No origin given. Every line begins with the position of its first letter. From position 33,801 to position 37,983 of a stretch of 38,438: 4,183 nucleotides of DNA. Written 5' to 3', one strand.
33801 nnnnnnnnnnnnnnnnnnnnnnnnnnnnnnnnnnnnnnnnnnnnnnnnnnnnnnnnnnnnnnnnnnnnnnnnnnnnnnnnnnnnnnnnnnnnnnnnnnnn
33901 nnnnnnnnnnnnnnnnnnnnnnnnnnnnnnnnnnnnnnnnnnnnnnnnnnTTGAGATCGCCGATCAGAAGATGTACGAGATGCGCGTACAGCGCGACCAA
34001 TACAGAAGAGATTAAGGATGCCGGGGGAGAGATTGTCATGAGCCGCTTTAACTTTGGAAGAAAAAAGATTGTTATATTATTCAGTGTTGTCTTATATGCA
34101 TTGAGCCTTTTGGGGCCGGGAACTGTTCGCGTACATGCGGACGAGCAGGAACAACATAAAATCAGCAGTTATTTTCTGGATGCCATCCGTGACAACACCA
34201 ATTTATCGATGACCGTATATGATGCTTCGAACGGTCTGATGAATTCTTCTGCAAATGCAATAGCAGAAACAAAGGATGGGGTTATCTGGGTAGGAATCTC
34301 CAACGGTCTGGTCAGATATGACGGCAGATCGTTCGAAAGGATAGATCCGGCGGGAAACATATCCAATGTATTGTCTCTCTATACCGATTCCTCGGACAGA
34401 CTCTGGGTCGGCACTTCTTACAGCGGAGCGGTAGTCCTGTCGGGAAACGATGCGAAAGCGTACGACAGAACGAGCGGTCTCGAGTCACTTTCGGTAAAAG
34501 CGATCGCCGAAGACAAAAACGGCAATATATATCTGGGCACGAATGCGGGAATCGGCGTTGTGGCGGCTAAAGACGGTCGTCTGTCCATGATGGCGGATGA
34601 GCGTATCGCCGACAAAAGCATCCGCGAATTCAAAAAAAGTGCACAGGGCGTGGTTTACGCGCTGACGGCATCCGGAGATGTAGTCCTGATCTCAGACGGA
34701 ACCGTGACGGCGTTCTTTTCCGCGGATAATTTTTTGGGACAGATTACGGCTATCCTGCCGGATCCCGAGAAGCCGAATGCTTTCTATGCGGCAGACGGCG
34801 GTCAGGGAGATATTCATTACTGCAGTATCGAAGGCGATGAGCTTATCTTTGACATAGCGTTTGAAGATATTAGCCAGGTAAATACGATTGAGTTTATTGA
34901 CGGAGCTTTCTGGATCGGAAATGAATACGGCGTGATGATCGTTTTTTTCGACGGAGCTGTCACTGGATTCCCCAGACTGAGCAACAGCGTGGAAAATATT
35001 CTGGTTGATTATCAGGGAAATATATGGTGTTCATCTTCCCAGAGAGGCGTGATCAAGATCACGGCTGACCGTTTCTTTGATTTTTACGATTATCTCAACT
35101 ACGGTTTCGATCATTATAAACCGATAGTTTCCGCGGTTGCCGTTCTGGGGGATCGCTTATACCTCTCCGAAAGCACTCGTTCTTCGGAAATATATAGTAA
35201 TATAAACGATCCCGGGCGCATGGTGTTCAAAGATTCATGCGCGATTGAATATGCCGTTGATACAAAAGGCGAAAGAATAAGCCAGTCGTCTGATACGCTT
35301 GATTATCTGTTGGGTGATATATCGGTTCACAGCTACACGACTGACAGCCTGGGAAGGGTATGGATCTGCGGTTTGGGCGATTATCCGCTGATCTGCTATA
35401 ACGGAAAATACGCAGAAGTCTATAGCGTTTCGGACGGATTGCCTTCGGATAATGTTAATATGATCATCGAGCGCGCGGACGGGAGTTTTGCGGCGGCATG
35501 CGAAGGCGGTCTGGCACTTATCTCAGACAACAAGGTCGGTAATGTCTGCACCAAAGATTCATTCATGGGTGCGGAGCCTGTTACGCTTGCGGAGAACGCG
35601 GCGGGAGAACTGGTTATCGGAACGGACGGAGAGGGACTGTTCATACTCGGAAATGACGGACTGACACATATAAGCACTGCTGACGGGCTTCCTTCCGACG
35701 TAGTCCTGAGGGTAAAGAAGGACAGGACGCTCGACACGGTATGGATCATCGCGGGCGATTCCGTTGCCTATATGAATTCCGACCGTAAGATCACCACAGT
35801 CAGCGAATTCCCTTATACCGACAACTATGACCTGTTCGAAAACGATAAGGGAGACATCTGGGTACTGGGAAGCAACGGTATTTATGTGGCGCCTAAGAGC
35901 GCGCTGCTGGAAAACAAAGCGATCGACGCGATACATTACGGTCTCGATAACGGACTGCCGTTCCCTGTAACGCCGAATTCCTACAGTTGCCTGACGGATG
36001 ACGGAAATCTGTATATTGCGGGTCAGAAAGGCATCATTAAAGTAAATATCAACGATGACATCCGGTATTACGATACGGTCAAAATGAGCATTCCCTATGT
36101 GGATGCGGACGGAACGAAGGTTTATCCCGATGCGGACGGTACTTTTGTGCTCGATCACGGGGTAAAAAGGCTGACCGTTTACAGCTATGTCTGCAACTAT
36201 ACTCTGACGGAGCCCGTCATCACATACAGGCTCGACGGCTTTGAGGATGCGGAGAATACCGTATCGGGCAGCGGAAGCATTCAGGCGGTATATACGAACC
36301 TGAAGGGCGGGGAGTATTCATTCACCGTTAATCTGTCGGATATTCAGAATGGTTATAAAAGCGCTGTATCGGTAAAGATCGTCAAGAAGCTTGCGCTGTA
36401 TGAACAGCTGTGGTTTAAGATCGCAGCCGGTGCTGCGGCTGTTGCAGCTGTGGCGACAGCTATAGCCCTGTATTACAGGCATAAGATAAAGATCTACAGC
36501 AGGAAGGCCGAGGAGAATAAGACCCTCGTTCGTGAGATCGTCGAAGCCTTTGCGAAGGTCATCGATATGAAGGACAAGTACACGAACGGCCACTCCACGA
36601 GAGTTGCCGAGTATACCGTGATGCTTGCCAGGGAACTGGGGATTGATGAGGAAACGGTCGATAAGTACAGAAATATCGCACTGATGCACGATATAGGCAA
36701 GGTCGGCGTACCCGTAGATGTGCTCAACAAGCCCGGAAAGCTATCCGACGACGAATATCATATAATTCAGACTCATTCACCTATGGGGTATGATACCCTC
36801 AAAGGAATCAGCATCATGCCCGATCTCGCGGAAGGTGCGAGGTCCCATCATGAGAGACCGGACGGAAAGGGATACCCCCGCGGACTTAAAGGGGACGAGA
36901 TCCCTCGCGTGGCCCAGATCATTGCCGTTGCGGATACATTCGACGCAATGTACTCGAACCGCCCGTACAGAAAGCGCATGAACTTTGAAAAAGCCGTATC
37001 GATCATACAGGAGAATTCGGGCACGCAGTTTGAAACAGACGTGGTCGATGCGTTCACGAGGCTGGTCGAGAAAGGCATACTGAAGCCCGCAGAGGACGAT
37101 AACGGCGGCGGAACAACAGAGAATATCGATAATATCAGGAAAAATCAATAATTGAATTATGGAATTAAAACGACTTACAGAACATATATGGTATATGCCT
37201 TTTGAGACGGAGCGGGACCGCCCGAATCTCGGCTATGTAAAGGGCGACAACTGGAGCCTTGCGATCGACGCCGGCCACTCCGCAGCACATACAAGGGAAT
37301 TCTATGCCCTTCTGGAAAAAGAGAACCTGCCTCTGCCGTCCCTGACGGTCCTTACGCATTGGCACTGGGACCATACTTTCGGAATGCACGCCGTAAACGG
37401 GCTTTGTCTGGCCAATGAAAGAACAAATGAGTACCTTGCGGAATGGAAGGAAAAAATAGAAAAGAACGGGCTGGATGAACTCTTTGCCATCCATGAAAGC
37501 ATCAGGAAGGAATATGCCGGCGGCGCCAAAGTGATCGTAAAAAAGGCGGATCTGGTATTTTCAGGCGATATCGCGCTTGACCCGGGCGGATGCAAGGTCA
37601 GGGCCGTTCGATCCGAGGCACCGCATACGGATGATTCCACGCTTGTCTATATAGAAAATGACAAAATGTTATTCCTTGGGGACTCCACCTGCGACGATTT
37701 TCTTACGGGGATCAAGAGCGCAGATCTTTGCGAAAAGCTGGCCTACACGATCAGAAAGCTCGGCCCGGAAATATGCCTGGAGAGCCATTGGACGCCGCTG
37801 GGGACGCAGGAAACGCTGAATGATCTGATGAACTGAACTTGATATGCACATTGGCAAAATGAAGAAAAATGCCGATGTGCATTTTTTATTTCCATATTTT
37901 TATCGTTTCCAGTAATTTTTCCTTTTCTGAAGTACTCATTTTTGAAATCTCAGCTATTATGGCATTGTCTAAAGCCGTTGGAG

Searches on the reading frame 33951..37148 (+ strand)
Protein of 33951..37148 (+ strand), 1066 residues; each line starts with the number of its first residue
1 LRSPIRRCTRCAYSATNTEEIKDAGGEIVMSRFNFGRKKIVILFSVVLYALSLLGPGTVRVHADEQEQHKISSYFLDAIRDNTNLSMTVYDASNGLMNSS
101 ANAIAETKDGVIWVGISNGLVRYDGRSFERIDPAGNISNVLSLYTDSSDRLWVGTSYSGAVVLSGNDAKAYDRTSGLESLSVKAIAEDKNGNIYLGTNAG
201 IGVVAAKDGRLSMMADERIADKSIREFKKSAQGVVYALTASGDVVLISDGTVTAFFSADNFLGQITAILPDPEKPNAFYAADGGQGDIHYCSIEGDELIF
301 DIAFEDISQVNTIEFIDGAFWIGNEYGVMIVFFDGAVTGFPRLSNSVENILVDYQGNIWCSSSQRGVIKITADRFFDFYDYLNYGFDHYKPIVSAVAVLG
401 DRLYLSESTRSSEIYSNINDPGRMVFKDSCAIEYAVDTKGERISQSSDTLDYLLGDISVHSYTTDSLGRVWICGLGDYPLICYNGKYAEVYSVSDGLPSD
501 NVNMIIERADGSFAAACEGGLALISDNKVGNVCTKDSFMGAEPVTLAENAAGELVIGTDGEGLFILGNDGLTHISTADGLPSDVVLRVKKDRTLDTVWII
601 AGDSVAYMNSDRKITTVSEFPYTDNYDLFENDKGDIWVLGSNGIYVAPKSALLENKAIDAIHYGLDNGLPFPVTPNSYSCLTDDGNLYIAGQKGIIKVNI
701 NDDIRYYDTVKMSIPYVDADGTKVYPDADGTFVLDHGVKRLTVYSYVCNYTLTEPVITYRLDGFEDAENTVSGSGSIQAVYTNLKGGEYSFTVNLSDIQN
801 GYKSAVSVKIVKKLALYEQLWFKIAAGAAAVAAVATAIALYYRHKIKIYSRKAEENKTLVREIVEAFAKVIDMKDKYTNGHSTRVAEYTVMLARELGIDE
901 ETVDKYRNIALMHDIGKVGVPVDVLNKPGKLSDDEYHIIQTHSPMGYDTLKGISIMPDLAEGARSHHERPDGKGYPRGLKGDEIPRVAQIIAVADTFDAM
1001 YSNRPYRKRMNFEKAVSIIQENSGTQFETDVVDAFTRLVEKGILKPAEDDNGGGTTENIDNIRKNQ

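Call 17: search_protein_families(library=pfam, proteins=[window:33951-37148:+], max_evalue=0.0001)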
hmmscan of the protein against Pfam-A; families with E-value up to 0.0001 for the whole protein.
window:33951-37148:+ (1066 aa): 4 families
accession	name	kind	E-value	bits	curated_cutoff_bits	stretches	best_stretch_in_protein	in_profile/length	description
PF13487.12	HD_5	-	1.6e-34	119.5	27.2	1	866-1029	2-168/170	HD domain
PF07494.17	Reg_prop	-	2.8e-20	70.2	20.4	0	176-198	1-23/24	Two component regulator propeller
PF01966.28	HD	-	3.5e-20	72.9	22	1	880-1000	3-116/116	HD domain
PF07495.19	Y_Y_Y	-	5.9e-05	23.3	26.6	0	758-809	11-61/65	Y_Y_Y domain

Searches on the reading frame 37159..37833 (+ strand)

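Call 17: search_protein_families(library=pfam, proteins=[window:37159-37833:+], max_evalue=0.0001)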
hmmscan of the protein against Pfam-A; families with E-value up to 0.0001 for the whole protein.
window:37159-37833:+ (225 aa): 1 family
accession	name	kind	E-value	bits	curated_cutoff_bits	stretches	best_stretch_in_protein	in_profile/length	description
PF00753.33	Lactamase_B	-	1.3e-09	38.7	22.7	1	36-176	20-150/196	Metallo-beta-lactamase superfamily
